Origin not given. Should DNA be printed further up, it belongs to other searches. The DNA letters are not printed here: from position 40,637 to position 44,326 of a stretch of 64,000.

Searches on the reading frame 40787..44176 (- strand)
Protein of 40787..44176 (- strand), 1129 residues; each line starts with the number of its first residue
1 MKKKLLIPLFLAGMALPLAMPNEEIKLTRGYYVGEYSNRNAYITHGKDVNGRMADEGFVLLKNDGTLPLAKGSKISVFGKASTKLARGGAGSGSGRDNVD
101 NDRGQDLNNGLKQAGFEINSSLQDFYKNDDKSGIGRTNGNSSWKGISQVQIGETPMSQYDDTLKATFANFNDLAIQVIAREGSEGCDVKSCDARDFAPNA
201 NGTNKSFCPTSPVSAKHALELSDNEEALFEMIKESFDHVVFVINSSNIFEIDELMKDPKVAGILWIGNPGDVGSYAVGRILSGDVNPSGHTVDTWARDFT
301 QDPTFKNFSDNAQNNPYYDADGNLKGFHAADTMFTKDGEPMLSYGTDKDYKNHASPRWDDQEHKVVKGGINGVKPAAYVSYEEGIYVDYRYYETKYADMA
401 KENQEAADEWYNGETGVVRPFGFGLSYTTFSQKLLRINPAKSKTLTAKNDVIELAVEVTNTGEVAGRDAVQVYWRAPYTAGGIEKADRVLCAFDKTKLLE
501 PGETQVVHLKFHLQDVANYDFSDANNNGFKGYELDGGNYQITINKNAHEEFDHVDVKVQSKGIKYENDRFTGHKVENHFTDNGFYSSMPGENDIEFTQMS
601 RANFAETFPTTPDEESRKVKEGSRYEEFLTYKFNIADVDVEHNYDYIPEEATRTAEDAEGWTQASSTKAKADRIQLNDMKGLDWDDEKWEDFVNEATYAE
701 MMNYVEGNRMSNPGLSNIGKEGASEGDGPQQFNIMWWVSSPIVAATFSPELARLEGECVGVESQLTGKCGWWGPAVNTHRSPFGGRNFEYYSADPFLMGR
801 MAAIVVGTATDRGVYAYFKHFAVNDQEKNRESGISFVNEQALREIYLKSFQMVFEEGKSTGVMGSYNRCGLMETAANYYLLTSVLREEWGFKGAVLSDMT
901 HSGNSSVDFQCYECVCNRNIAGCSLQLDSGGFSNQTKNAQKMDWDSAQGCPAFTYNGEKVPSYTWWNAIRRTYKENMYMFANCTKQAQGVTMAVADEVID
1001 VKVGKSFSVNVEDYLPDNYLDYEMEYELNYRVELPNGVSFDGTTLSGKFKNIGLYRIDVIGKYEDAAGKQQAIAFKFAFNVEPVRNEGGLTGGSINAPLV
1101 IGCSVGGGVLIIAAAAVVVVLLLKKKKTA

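Call 90: search_protein_families(library=pfam, proteins=[window:40787-44176:-], max_evalue=0.00001)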
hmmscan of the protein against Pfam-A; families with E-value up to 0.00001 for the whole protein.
window:40787-44176:- (1129 aa): 3 families
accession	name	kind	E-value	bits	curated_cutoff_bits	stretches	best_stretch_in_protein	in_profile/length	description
PF01915.27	Glyco_hydro_3_C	-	3.5e-25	89.6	31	1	59-320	2-194/200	Glycosyl hydrolase family 3 C-terminal domain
PF00933.27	Glyco_hydro_3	-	3.4e-19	69.9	27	1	743-927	91-280/316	Glycosyl hydrolase family 3 N terminal domain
PF14310.12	Fn3-like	-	7e-09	36.1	25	1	469-544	2-68/71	Fibronectin type III-like domain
